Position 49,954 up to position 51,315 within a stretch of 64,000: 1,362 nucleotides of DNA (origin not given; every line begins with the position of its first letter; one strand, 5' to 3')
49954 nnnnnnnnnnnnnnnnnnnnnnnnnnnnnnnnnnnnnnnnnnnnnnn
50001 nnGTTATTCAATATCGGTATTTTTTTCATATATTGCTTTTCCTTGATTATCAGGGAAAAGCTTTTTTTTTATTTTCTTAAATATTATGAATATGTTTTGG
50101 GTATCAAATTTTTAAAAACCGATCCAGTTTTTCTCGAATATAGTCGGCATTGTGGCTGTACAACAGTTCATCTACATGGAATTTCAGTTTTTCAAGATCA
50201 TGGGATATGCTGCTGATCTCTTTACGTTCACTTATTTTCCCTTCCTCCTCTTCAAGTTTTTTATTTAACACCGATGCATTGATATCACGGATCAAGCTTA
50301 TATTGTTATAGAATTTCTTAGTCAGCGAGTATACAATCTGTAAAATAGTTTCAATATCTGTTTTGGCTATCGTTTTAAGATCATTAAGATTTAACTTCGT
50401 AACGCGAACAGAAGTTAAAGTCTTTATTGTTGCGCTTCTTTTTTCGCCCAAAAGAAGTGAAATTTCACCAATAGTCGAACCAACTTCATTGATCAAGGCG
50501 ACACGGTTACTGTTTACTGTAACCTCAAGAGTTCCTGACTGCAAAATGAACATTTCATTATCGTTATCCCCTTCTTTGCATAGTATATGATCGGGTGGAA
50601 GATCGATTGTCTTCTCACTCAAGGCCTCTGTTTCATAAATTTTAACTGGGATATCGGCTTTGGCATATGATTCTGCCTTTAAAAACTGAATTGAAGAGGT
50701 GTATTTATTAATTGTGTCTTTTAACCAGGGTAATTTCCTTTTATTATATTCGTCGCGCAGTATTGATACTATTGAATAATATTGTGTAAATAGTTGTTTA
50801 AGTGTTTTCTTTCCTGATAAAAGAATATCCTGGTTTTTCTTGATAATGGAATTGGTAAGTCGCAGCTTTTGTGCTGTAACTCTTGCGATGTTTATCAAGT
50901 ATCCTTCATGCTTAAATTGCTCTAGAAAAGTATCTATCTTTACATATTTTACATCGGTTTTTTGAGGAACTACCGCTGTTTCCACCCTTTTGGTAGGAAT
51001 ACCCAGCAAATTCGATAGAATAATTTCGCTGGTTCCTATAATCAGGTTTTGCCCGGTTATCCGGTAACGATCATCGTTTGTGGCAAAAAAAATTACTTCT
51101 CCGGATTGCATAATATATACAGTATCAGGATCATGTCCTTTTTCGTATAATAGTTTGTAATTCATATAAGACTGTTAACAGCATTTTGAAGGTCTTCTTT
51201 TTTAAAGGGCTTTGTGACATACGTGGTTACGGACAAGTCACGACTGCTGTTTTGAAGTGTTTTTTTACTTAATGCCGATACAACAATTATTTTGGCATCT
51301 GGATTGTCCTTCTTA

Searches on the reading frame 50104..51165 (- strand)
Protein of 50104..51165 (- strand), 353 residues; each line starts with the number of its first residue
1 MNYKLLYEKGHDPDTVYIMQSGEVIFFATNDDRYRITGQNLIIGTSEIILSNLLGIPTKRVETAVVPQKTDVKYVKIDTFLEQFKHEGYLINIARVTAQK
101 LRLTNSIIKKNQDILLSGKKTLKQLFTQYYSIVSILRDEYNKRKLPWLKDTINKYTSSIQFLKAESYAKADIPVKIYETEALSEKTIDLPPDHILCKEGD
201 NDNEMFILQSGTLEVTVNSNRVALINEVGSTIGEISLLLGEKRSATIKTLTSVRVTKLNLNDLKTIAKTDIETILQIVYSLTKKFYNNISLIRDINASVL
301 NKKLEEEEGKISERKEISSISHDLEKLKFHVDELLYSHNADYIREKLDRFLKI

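Call 58: search_protein_families(library=pfam, proteins=[window:50104-51165:-], max_evalue=0.00001)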
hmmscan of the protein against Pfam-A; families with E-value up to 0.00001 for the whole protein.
window:50104-51165:- (353 aa): 1 family
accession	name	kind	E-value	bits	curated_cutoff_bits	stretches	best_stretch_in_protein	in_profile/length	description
PF00027.35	cNMP_binding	-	2e-17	63.3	27.5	1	189-269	4-88/89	Cyclic nucleotide-binding domain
